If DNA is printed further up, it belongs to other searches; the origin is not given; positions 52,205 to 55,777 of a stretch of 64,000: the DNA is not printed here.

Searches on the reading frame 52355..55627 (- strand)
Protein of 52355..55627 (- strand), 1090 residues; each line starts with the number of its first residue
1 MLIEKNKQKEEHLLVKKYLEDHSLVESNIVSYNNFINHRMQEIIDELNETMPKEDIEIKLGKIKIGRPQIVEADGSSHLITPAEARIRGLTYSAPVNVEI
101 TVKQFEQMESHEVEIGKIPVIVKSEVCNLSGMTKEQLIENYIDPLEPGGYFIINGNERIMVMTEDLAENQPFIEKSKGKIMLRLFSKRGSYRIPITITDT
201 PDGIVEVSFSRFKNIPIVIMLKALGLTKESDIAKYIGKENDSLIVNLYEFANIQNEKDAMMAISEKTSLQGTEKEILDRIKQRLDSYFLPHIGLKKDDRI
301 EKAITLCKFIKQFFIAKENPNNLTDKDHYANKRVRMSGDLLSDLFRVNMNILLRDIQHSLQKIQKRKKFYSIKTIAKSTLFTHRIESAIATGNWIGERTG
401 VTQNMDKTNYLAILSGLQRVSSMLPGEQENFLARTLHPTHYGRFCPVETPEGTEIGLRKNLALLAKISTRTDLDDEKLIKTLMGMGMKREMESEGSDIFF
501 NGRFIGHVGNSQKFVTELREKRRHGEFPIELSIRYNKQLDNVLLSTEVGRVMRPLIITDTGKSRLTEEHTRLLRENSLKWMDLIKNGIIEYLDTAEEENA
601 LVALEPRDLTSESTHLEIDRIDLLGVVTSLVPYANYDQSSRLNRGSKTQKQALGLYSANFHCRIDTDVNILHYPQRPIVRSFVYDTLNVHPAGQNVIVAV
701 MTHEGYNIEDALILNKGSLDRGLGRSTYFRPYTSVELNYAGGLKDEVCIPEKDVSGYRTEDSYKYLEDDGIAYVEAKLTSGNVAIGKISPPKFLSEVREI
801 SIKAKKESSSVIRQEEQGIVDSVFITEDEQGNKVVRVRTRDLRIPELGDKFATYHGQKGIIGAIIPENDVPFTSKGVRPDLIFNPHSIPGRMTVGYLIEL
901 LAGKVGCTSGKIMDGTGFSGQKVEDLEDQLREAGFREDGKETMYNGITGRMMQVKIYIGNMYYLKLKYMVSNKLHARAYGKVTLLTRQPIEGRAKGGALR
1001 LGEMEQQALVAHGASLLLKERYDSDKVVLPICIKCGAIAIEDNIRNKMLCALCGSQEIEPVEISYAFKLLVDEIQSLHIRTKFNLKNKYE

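Call 8: search_protein_families(library=ncbifam, proteins=[window:52355-55627:-], max_evalue=1e-10)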
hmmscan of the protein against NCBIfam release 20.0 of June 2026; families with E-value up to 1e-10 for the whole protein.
window:52355-55627:- (1090 aa): 7 families
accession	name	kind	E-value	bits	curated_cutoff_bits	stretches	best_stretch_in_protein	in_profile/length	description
NF006335.0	PRK08565.1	equivalog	0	1294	1402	1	6-1089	8-1115/1116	DNA-directed RNA polymerase subunit B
TIGR03670.1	rpoB_arch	equivalog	9.5e-243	806.8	811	1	498-1088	1-598/599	DNA-directed RNA polymerase subunit B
NF007175.0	PRK09606.1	equivalog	2.6e-150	501.2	355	1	10-492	3-493/496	DNA-directed RNA polymerase subunit B''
NF001616.1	PRK00405.1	equivalog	1.3e-100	337.8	896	2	693-1082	689-1093/1096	DNA-directed RNA polymerase subunit beta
TIGR02013.1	rpoB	equivalog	1.5e-90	304.5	801.15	2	832-1080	997-1235/1238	DNA-directed RNA polymerase subunit beta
NF007172.0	PRK09603.1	equivalog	1.1e-54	184.7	5372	3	918-1079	1219-1367/2890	DNA-directed RNA polymerase subunit beta/beta'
NF011417.0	PRK14844.1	equivalog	8.7e-54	182.2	4632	2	917-1022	1276-1381/2839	DNA-directed RNA polymerase subunit beta/beta'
